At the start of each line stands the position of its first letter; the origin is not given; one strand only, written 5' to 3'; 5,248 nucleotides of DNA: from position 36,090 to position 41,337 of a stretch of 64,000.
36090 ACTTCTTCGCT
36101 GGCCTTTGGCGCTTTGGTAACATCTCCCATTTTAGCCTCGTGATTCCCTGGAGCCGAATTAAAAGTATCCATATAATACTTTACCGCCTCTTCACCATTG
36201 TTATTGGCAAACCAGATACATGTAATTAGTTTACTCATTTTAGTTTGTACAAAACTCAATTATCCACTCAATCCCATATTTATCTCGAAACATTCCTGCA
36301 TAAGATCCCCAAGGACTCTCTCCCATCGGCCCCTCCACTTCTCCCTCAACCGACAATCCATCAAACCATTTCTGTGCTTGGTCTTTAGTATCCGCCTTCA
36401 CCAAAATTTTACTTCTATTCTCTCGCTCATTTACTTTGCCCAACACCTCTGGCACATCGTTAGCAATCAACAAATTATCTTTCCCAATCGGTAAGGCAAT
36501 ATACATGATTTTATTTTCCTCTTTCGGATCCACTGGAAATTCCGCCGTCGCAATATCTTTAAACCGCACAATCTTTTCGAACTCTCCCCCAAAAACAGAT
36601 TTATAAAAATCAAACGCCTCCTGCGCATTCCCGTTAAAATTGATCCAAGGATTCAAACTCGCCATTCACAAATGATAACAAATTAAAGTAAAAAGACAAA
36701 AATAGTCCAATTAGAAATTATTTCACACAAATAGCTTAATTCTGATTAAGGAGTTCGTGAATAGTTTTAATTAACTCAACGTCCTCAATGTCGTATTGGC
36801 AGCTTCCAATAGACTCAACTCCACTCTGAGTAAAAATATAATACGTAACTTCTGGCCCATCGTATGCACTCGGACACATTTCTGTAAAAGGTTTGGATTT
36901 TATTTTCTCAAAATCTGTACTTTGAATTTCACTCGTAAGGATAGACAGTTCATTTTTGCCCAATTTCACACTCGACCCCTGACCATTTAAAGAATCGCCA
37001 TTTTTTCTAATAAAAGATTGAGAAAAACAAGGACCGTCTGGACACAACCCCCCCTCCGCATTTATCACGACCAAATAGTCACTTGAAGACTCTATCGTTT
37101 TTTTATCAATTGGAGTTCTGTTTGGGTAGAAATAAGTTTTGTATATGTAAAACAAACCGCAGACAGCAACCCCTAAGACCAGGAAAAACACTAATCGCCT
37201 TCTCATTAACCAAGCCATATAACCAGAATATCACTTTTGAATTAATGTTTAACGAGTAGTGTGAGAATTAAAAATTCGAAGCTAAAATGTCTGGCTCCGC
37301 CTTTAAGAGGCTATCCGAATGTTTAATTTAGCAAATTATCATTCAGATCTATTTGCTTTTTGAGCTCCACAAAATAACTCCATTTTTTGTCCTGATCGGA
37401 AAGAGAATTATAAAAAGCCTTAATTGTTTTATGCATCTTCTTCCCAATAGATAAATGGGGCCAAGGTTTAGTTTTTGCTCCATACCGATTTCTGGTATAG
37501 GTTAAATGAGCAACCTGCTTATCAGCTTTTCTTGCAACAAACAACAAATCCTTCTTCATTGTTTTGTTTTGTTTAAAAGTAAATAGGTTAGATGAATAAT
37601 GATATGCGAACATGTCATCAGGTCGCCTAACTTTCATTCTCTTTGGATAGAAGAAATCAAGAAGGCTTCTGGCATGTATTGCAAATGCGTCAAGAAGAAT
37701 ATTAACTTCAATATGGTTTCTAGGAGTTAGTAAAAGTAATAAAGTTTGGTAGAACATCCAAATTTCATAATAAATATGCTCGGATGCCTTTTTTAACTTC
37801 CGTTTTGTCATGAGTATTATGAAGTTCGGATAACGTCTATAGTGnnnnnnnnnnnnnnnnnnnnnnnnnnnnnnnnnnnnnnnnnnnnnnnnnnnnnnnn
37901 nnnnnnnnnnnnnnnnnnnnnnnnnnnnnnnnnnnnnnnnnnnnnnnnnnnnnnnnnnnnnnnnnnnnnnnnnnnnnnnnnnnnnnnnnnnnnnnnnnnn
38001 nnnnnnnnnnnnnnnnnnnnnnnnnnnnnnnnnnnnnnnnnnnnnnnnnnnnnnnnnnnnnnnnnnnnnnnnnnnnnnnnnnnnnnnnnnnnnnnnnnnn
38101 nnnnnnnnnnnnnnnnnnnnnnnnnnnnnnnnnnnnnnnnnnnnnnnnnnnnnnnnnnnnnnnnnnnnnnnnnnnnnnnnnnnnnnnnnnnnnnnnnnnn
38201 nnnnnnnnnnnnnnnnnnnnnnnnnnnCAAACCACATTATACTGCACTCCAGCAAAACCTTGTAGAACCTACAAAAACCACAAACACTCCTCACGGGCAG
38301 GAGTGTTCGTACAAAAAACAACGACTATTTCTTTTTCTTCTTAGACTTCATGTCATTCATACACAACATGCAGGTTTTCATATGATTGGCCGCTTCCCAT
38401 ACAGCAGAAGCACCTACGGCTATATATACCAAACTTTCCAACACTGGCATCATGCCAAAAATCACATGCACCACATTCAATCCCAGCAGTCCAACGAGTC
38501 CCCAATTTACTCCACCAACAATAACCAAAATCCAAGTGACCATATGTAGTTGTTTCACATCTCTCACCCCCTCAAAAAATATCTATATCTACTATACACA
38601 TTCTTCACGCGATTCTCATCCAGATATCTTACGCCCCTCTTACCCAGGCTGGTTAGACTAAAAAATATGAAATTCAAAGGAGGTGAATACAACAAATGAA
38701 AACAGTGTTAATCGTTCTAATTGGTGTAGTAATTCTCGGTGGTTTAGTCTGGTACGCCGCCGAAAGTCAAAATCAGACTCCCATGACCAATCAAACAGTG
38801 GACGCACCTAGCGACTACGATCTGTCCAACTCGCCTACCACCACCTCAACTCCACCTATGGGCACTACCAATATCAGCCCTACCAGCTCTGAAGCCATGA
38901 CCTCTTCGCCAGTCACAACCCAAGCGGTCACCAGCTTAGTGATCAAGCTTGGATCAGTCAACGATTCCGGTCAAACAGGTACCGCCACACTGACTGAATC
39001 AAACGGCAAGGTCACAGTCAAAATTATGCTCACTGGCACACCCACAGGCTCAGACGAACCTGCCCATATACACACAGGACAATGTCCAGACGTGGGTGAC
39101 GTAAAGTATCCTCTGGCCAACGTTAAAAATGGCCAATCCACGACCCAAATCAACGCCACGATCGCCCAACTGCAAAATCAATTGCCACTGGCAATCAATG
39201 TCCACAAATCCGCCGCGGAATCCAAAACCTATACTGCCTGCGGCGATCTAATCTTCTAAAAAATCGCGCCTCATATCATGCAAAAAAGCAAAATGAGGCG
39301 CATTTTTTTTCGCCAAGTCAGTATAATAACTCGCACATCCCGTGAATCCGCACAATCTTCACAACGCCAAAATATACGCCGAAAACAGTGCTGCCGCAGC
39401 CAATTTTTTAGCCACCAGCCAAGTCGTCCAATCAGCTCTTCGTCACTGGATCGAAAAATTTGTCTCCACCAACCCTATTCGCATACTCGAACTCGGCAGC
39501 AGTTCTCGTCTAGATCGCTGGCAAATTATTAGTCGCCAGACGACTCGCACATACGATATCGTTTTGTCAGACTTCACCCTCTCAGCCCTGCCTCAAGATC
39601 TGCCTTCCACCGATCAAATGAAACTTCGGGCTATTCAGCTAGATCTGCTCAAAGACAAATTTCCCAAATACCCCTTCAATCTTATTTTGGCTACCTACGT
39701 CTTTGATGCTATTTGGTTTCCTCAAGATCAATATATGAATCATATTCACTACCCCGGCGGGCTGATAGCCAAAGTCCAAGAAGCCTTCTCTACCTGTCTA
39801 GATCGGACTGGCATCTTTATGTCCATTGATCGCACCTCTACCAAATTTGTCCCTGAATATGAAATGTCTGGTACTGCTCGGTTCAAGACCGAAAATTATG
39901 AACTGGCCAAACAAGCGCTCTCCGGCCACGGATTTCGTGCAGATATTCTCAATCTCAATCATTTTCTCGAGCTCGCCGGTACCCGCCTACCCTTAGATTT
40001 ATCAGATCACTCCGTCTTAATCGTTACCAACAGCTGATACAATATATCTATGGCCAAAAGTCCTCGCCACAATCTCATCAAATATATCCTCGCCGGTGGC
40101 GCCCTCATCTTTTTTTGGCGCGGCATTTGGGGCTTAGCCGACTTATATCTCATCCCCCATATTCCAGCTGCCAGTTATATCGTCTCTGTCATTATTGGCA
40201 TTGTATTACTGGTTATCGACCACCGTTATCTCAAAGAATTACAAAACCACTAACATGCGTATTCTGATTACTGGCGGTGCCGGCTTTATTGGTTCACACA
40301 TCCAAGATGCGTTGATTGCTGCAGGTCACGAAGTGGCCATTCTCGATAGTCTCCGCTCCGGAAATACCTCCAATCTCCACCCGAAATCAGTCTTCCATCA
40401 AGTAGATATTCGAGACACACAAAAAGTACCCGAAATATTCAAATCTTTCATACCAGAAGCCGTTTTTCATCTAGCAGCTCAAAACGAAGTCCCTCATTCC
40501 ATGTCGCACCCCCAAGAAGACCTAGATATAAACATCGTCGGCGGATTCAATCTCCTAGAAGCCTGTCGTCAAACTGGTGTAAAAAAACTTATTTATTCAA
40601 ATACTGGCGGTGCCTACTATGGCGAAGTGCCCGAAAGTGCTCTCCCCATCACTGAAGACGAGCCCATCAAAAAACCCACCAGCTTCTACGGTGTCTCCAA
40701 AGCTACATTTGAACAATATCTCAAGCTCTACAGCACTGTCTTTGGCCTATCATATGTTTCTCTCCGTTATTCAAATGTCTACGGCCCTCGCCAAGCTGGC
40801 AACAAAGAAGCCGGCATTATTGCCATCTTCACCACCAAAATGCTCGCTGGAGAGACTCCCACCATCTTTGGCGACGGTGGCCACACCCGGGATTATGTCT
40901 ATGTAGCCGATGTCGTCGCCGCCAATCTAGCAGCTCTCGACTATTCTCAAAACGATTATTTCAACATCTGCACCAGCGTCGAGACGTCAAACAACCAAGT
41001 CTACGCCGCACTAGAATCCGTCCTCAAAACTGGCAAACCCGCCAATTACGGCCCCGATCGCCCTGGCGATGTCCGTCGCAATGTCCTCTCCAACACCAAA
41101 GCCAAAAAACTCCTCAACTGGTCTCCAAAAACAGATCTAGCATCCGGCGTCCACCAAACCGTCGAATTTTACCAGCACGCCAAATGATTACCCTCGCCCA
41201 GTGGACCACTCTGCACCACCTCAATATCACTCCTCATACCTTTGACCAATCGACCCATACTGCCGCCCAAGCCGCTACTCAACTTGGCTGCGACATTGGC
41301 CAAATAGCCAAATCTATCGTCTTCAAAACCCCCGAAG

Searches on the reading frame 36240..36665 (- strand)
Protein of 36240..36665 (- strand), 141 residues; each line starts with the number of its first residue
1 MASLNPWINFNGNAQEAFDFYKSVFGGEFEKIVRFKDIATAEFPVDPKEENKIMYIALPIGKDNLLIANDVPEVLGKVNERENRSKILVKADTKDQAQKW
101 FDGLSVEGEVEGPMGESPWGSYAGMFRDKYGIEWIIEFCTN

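Call 83: search_protein_families(library=pfam, proteins=[window:36240-36665:-], max_evalue=0.001)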
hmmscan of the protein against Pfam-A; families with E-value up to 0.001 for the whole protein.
window:36240-36665:- (141 aa): 2 families
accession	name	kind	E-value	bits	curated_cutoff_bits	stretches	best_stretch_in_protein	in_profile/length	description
PF00903.31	Glyoxalase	-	2.6e-10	41.2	20.6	1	11-134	9-119/121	Glyoxalase/Bleomycin resistance protein/Dioxygenase superfamily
PF06983.19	3-dmu-9_3-mt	-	1.1e-06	29.6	24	1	5-136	4-115/116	3-demethylubiquinone-9 3-methyltransferase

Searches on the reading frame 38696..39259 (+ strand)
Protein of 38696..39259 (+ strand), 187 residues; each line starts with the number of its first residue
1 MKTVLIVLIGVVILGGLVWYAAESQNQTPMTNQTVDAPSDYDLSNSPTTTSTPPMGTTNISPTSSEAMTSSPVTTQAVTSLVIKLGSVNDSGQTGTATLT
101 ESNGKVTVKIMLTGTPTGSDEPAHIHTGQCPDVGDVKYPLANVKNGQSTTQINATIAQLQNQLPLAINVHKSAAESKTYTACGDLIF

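Call 57: search_protein_families(library=pfam, proteins=[window:38696-39259:+], max_evalue=0.001)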
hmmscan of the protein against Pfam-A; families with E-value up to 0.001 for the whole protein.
window:38696-39259:+ (187 aa): 1 family
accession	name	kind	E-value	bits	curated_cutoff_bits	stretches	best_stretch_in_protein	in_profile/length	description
PF07452.17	CHRD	-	7.5e-05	24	24.1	1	89-173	15-107/117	CHRD domain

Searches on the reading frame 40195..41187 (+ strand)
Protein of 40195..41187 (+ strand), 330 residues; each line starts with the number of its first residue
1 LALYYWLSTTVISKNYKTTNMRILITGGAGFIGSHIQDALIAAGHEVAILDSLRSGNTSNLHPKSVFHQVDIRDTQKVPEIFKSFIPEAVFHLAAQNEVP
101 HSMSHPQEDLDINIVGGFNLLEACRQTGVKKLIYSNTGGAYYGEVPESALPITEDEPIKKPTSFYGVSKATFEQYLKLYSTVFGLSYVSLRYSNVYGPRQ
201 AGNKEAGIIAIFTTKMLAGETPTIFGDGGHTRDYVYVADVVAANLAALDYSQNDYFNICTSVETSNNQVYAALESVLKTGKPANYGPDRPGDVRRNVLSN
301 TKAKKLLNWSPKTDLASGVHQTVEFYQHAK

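Call 13: search_protein_families(library=pfam, proteins=[window:40195-41187:+], max_evalue=0.001)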
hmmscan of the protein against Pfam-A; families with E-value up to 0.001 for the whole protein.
window:40195-41187:+ (330 aa): 8 families
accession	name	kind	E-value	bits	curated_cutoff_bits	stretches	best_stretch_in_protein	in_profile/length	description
PF01370.27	Epimerase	-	2.6e-63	214.1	20.9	1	23-259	1-240/240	NAD dependent epimerase/dehydratase family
PF16363.11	GDP_Man_Dehyd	-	1.4e-56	192.8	27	1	24-321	1-331/332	GDP-mannose 4,6 dehydratase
PF01073.25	3Beta_HSD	-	5.4e-23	81.9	22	1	24-252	1-233/280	3-beta hydroxysteroid dehydrogenase/isomerase family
PF04321.23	RmlD_sub_bind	-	1.1e-18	67.7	27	1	21-199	1-155/287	RmlD substrate binding domain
PF02719.21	Polysacc_synt_2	-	3.7e-17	62.9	20.2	1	23-137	1-128/293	Polysaccharide biosynthesis protein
PF07993.18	NAD_binding_4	-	6.3e-07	29.2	20.1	1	89-237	91-251/258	Male sterility protein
PF13460.12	NAD_binding_10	-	1.1e-06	29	27.2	1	27-191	1-142/184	NAD(P)H-binding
PF05368.20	NmrA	-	7.5e-05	22.9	27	1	20-138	2-108/298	NmrA-like family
